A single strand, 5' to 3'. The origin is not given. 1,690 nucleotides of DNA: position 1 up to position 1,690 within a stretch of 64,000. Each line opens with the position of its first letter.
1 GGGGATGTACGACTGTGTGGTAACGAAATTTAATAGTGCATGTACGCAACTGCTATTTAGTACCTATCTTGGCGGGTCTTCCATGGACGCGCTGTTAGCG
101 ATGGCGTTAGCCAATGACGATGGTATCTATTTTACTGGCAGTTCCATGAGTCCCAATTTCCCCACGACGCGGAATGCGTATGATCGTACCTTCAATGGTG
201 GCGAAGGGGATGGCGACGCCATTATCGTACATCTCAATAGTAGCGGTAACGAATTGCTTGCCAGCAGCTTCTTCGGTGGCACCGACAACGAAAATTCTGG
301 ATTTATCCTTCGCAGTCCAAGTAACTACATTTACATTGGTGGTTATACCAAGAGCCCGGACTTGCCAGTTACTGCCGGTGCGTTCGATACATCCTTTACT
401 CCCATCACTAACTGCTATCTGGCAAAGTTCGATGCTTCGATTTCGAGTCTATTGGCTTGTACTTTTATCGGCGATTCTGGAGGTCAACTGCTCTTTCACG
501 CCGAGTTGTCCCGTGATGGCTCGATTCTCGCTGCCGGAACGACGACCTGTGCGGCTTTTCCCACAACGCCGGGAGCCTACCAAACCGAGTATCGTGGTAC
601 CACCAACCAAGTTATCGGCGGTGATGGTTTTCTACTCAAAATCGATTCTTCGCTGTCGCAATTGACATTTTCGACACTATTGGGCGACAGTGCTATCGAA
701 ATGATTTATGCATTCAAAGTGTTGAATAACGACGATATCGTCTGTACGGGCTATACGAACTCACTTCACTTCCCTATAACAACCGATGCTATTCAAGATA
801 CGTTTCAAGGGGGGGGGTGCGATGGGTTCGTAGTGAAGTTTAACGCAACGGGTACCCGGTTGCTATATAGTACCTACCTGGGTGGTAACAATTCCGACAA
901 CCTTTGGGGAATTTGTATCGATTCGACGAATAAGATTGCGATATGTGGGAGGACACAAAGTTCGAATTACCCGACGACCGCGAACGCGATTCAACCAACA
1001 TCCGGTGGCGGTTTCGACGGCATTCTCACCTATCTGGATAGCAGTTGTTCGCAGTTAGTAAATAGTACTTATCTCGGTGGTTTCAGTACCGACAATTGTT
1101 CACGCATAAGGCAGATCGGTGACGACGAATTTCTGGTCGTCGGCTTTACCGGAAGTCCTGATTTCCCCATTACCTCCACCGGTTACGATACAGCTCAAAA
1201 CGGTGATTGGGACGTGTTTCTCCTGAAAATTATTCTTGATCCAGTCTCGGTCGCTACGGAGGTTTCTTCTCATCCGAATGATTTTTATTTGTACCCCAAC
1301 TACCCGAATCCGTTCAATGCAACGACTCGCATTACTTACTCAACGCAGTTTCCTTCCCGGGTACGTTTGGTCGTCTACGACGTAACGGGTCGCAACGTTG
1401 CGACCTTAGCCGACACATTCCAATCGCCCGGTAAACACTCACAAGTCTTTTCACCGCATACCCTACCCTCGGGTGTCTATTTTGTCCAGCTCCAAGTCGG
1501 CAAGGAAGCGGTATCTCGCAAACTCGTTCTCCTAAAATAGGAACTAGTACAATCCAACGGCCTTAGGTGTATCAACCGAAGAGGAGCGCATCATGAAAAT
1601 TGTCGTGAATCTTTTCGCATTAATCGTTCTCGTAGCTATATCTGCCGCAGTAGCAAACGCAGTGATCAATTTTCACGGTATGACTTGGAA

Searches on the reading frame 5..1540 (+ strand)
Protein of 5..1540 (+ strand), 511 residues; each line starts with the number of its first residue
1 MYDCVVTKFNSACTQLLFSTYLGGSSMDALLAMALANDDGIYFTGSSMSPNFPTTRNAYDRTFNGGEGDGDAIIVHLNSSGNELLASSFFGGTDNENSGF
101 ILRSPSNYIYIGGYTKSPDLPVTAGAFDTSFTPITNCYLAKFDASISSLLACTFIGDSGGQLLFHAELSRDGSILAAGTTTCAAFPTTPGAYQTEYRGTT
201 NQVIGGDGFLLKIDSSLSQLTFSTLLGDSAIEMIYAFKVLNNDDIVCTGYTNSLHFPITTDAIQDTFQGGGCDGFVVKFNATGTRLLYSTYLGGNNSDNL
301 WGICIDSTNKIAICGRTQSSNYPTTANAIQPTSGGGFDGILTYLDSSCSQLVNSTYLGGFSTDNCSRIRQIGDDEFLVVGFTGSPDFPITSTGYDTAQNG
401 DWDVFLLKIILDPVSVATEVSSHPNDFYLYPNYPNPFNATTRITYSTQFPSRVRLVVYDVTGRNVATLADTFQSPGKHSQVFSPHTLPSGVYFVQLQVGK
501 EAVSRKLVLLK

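Call 67: search_protein_families(library=pfam, proteins=[window:5-1540:+], max_evalue=0.00001)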
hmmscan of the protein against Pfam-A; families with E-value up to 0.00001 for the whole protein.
window:5-1540:+ (511 aa): 1 family
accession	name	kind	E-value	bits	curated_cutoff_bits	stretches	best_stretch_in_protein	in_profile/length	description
PF18962.6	Por_Secre_tail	-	4.6e-09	36.9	27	1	433-508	2-74/75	Secretion system C-terminal sorting domain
